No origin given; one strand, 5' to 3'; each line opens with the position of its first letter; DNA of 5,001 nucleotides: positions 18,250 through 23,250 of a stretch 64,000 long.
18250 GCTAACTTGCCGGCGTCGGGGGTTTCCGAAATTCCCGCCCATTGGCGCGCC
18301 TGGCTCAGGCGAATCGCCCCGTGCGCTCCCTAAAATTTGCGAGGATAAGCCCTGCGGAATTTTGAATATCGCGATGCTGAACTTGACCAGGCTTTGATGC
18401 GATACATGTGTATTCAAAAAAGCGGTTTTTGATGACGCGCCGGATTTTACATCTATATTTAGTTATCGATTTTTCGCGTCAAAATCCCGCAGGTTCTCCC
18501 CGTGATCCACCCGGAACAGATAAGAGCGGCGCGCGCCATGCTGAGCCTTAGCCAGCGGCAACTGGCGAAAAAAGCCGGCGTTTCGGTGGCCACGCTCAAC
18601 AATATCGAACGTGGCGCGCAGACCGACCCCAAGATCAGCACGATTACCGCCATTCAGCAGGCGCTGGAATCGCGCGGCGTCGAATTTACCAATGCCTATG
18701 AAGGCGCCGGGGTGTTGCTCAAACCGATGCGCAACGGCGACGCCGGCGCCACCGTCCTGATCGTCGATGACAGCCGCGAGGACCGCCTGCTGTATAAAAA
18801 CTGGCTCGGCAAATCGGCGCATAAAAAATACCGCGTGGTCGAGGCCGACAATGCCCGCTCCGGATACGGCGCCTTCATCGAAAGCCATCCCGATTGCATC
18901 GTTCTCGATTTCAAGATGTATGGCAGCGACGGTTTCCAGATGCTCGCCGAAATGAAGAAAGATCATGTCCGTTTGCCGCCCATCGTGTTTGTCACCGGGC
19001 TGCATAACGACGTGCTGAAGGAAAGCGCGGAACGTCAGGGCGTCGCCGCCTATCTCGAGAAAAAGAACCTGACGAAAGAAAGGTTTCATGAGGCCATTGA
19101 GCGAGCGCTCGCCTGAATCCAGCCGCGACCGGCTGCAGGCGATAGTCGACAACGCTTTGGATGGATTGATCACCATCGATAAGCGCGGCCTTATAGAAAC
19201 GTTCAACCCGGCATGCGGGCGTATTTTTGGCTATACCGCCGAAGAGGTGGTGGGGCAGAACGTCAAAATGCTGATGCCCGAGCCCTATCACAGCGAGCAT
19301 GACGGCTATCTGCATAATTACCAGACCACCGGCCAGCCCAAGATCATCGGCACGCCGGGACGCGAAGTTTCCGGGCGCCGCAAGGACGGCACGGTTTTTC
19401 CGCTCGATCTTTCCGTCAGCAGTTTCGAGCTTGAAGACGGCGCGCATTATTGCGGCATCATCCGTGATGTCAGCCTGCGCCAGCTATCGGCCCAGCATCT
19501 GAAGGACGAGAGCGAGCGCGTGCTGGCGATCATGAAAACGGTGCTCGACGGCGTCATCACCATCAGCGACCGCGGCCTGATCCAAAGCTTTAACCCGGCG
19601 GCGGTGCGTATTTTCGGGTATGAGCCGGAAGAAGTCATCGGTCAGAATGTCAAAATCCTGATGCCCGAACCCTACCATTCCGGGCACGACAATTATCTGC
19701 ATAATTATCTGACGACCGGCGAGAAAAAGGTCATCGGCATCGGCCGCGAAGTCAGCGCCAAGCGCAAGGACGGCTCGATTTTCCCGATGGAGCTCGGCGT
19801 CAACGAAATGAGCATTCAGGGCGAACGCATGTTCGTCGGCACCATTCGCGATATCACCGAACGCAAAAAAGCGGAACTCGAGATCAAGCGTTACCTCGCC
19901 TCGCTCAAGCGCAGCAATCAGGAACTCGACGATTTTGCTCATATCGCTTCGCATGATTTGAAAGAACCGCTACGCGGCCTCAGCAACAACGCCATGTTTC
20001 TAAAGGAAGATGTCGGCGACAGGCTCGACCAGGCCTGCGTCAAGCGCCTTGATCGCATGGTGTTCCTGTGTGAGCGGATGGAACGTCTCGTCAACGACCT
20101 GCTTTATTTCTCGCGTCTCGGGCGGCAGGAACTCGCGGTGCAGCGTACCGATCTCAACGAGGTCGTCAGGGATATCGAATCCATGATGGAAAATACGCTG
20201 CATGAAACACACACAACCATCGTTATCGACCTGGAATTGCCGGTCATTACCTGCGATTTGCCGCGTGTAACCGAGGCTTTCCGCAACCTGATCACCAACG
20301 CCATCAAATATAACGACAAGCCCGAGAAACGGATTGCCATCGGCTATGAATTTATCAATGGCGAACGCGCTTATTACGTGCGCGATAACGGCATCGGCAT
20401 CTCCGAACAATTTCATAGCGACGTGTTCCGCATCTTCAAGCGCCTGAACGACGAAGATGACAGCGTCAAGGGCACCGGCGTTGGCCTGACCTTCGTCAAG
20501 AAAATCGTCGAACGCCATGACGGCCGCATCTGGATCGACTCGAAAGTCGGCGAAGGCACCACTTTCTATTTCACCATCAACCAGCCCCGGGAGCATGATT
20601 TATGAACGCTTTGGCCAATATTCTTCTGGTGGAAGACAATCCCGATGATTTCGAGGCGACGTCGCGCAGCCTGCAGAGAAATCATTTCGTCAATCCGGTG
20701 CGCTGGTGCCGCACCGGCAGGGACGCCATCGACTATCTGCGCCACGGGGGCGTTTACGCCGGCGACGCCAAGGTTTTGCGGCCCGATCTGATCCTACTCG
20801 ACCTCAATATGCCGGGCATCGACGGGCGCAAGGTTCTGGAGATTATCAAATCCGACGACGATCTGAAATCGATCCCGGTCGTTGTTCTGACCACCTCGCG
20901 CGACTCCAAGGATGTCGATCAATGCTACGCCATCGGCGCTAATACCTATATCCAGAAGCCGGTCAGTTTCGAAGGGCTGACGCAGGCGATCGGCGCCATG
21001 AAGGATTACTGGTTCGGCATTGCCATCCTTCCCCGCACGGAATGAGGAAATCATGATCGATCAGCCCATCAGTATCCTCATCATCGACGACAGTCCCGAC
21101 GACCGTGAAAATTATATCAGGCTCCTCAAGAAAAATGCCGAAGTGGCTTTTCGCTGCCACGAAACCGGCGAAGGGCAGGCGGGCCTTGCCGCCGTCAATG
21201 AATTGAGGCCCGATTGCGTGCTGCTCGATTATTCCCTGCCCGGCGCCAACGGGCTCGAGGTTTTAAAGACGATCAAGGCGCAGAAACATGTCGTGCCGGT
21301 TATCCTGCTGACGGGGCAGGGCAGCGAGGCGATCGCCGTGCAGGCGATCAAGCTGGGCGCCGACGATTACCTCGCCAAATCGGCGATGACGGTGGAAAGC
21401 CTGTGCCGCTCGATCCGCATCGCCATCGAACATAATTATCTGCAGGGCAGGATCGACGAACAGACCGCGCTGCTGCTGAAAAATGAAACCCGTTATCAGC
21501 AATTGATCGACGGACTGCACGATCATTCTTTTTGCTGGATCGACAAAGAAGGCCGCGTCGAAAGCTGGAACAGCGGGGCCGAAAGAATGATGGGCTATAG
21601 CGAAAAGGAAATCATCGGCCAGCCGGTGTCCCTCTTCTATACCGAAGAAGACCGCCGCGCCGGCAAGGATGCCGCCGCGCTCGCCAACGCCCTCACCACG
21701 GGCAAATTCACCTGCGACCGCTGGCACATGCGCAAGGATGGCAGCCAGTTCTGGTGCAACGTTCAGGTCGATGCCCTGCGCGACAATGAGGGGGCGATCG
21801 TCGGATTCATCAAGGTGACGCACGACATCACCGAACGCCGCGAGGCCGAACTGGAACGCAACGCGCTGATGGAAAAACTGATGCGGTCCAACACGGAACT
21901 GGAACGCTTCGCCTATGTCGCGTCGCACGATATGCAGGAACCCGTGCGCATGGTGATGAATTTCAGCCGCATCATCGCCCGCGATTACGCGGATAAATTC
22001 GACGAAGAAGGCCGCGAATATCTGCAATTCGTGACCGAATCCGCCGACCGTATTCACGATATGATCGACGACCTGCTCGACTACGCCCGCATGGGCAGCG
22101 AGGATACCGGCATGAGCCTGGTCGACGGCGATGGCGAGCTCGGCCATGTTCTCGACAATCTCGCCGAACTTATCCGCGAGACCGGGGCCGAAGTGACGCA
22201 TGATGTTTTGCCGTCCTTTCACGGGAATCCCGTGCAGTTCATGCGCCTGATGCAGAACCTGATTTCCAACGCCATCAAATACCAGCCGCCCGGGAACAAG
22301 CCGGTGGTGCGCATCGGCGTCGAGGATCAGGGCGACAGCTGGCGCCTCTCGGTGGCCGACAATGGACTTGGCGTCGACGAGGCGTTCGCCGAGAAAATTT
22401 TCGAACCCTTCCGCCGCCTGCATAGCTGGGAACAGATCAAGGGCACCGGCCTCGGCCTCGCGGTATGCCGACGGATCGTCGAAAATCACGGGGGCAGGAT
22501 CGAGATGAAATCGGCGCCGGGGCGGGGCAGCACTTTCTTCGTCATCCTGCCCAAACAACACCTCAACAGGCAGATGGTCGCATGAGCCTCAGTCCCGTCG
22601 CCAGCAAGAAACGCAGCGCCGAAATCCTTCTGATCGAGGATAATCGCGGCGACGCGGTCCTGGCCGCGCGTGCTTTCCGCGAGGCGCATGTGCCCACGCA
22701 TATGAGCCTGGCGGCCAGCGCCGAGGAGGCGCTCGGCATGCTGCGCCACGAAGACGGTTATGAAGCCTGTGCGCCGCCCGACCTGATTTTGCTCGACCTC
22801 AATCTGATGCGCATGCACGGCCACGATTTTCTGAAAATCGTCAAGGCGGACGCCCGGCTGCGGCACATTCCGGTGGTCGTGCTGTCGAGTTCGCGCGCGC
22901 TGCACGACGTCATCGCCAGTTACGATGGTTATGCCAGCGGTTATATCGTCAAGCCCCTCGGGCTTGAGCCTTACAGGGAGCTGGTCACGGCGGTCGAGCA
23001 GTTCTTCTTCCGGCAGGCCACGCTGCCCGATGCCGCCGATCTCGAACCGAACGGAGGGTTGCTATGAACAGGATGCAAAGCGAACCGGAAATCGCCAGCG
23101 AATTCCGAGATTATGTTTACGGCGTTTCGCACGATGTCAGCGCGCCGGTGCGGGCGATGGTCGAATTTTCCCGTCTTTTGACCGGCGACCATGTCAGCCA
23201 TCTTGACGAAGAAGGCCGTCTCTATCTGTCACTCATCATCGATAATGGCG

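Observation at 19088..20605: Histidine kinase with two tandem FixL-type heme-PAS domains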

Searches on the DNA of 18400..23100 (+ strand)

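Call 5: search_dna_similar(query=window:18400-23100:+, collection=plasmids, mode=near, max_rows=20)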
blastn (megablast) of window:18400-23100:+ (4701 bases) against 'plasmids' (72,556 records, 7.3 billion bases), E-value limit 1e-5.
No match.

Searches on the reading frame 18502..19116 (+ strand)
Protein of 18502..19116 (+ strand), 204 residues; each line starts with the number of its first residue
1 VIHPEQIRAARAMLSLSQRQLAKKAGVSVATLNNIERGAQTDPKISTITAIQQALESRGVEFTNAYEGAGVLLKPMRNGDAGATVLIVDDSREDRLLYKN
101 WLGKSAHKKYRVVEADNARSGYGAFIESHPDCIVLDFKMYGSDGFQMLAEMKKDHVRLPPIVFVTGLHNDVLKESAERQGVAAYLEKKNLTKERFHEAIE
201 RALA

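Call 3: search_protein_families(library=pfam, proteins=[window:18502-19116:+], max_evalue=0.01)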
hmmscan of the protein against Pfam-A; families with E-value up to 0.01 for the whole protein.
window:18502-19116:+ (204 aa): 5 families
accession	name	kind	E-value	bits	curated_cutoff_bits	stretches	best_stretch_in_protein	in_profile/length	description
PF00072.30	Response_reg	-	2.8e-17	63.3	30.2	1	85-199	1-110/111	Response regulator receiver domain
PF01381.28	HTH_3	-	3.2e-13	49.9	23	1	7-56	1-49/55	Helix-turn-helix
PF13560.12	HTH_31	-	2.9e-07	31.2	27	1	6-56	5-55/64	Helix-turn-helix domain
PF12844.13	HTH_19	-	1.1e-06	28.8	30.2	1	6-61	3-54/64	Helix-turn-helix domain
PF13443.12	HTH_26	-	0.0039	17.8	22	1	15-56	10-51/63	Cro/C1-type HTH DNA-binding domain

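Call 44: search_protein_families(library=ncbifam, proteins=[window:18502-19116:+], max_evalue=0.00001)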
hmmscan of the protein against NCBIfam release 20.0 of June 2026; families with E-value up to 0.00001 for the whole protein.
window:18502-19116:+ (204 aa): 20 families
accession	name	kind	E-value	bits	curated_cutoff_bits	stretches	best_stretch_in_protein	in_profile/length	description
NF006900.1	PRK09390.1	equivalog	2.4e-10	40.3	255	1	83-203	5-120/203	response regulator FixJ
NF045505.1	RR_RssB_Pseudo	equivalog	2.5e-10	40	700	1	81-202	4-121/394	two-component system response regulator RssB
TIGR01818.1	ntrC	equivalog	4e-09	35.8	558.6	1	85-193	1-105/463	nitrogen regulation protein NR(I)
NF051870.1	NAssimRespRegNtrX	equivalog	1.1e-08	34.4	600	1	84-203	3-119/452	nitrogen assimilation response regulator NtrX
TIGR03070.1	couple_hipB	subfamily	1.3e-08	34.7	71.65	1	6-55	6-54/58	type II toxin-antitoxin system Y4mF family antitoxin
NF008677.0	PRK11697.1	equivalog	2e-08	33.9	246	1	84-201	3-114/238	two-component system response regulator BtsR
NF011695.0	PRK15115.1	equivalog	3.1e-08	32.8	763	1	82-203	6-122/445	two-component system response regulator GlrR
NF007935.0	PRK10651.1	equivalog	3.8e-08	32.8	250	1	81-202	5-123/216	two-component system response regulator NarL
NF007135.0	PRK09581.1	equivalog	1.6e-07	30.5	474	1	83-170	3-88/457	PleD family two-component system response regulator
NF008469.0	PRK11361.1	equivalog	3.8e-07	29.2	714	1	83-187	5-105/461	acetoacetate metabolism transcriptional regulator AtoC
NF041367.1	CheY_Halo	equivalog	4.1e-07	30.4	200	1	85-200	1-111/114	chemotaxis protein CheY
NF051850.1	RespRegRprY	equivalog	4.5e-07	29.5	370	1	85-188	7-106/234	response regulator transcription factor RprY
NF001965.0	PRK00742.1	subfamily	7e-07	28.8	293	1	84-202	5-122/357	chemotaxis-specific protein-glutamate methyltransferase CheB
NF007969.0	PRK10693.1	equivalog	1.2e-06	27.8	329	1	81-185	6-106/337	two-component system response regulator RssB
TIGR02154.1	PhoB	equivalog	1.3e-06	27.9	296.2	1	83-171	3-89/226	phosphate regulon transcriptional regulator PhoB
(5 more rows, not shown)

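Call 52: search_solved_structures(query=window:18502-19116:+, max_evalue=0.00001)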
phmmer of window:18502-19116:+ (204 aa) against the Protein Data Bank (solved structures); distinct sequences matched with E-value up to 0.00001: 18.
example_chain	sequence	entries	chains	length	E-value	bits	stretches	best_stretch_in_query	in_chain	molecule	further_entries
6oap_A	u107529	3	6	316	9.8e-18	67.6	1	84-202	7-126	Dual sensor histidine kinase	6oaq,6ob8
4d6x_A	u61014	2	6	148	7.4e-09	38.7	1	76-203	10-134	BACTERIAL REGULATORY, FIS FAMILY PROTEIN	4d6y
5m7n_A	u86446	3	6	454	9.9e-07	31.7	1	82-203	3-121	Nitrogen assimilation regulatory protein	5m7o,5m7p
4yba_A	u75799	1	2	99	1e-06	31.7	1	3-68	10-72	Regulatory protein C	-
4ja2_A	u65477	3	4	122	1.1e-06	31.6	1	84-171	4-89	Response regulator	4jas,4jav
2jvi_A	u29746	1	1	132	1.8e-06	30.8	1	84-190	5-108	Sporulation initiation phosphotransferase F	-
6azr_B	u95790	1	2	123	2.2e-06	30.6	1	84-170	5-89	Chemotaxis regulator-transmits chemoreceptor signals to flagelllar motor components CheY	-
3dge_C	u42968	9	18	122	2.2e-06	30.6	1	84-171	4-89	Response regulator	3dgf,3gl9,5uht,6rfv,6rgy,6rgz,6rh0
1pey_A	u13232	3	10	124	3.6e-06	29.9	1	84-184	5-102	Sporulation initiation phosphotransferase F | SPORULATION RESPONSE REGULATORY PROTEIN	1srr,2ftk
1f51_E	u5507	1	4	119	3.7e-06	29.8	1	84-184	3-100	SPORULATION INITIATION PHOSPHOTRANSFERASE F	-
5hev_A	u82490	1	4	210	3.8e-06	29.8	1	85-194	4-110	Response regulator protein VraR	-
6swl_A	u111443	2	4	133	4.2e-06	29.7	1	84-203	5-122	Two-component response regulator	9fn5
3q15_C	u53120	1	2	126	4.8e-06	29.5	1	84-184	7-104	Sporulation initiation phosphotransferase F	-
1fsp_A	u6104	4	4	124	5.1e-06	29.4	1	84-184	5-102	STAGE 0 SPORULATION PROTEIN F | SPORULATION RESPONSE REGULATORY PROTEIN | Sporulation initiation phosphotransferase F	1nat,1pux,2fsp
12aw_A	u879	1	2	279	6.7e-06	29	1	83-185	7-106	HYBRID TWO-COMPONENT SYSTEM PROTEIN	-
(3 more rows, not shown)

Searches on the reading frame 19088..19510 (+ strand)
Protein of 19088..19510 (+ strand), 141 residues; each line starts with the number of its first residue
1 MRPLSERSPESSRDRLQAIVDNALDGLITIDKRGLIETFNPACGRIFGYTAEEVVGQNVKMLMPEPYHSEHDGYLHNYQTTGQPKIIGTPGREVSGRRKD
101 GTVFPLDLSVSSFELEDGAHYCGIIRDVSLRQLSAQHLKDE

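Call 7: search_solved_structures(query=window:19088-19510:+, max_evalue=0.001, show_alignments=5)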
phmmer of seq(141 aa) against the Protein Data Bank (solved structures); distinct sequences matched with E-value up to 0.001: 33.
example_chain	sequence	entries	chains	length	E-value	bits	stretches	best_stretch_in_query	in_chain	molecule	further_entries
1dp6_A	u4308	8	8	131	6.3e-29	103.9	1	15-137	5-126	FIXL PROTEIN | SENSOR PROTEIN FIXL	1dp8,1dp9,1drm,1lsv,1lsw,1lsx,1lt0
1d06_A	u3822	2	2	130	7.3e-29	103.7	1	13-128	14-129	nitrogen fixation regulatory protein fixL | FIXL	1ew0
2cmn_A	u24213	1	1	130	1.3e-28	102.9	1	15-137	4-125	SENSOR PROTEIN FIXL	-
8js5_A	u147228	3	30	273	2.2e-28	102.2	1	13-137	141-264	Sensor protein FixL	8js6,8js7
1y28_A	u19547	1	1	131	3.9e-28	101.4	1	15-137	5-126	Sensor protein fixL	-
1xj4_A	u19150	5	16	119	6.9e-28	100.6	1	25-137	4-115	Sensor protein fixL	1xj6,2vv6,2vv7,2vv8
1xj2_A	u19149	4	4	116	1.1e-27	99.9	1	25-137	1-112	Sensor protein fixL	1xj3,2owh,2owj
1v9y_A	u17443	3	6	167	6.2e-14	55.4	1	22-134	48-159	Heme pas sensor protein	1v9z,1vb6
9cdr_A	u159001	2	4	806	6.5e-14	55.3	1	22-134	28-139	Oxygen sensor protein DosP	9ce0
9cmf_A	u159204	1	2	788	8.7e-14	54.9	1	23-134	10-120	Oxygen sensor protein DosP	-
9bgv_A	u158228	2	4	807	3.1e-13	53.1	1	22-133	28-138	Oxygen sensor protein DosP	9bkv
1s66_L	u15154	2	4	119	3.4e-13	53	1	23-129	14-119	Hypothetical protein yddU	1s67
9clo_A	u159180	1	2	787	4.1e-13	52.7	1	23-133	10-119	Oxygen sensor protein DosP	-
10jx_A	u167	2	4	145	2.5e-07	34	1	18-127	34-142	Multi-sensor signal transduction histidine kinase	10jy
7a6p_A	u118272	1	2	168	1.1e-06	31.9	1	15-136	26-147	Putative Sensory box protein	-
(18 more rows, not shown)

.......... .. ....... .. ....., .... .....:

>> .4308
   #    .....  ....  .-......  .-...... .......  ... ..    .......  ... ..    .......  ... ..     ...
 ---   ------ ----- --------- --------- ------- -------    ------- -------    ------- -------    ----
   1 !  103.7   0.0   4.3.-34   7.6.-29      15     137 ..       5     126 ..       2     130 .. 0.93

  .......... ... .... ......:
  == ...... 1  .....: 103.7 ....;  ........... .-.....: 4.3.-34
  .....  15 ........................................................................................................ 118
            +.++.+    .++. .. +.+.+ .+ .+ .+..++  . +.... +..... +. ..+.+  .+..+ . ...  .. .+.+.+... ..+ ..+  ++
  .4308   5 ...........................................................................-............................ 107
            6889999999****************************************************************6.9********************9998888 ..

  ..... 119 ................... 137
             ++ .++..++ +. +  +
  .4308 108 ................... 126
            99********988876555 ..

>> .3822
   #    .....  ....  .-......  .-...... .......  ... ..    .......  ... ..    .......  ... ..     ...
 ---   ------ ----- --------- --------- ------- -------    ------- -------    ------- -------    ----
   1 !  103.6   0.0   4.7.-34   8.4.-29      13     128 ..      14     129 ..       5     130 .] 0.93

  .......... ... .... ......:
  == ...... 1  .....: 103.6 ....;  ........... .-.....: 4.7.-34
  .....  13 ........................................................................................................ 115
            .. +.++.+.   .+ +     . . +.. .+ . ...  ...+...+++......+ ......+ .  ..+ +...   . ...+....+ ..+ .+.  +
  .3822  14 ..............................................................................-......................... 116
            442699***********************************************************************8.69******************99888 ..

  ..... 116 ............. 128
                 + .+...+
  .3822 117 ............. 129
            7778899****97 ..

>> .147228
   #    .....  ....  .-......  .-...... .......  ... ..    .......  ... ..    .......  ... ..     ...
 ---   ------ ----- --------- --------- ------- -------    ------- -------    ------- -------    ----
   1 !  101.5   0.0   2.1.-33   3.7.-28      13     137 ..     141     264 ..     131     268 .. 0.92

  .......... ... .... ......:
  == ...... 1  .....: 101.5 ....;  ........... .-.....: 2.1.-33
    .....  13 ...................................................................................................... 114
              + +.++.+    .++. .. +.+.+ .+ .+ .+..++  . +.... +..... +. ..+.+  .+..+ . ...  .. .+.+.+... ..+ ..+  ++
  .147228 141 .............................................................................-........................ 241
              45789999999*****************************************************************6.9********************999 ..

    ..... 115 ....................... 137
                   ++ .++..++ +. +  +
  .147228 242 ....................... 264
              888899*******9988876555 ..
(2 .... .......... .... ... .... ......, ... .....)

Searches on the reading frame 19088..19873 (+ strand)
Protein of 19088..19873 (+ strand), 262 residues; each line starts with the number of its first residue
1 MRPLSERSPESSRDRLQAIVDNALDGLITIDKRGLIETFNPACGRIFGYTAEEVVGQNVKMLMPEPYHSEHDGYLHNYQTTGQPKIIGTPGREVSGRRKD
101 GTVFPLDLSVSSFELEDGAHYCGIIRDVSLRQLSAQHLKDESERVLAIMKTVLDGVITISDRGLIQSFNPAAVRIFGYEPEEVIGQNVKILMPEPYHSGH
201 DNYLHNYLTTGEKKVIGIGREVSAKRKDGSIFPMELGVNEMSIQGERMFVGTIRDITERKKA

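Call 58: search_protein_representatives(protein=window:19088-19873:+)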
Query: 262 residues. Proteins with E-value up to 0.001 (for the whole library): 239952; up to 1e-10: 103853; up to 1e-30: 12863. The best 150 are listed.
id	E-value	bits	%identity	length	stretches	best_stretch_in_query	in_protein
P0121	0.0e+00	1210.8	41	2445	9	16-258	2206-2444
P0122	0.0e+00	1137.2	39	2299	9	17-259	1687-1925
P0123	0.0e+00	1105.8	37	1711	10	18-260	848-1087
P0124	0.0e+00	1094.5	39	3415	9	21-258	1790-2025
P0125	0.0e+00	1092.7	39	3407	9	17-259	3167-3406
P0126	0.0e+00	1003.7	39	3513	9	17-258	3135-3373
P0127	5.2e-275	923.7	39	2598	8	22-258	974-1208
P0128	1.2e-273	919.2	38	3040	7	12-260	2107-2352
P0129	4.5e-270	907.5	37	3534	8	11-261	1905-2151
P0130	3.6e-267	898.0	39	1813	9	13-261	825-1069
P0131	1.1e-265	893.1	39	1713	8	18-259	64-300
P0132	2.2e-261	879.1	38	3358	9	19-259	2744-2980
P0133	1.2e-260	876.7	37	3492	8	26-259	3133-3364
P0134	1.5e-260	876.3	38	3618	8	11-260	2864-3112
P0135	3.4e-259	871.9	35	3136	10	16-258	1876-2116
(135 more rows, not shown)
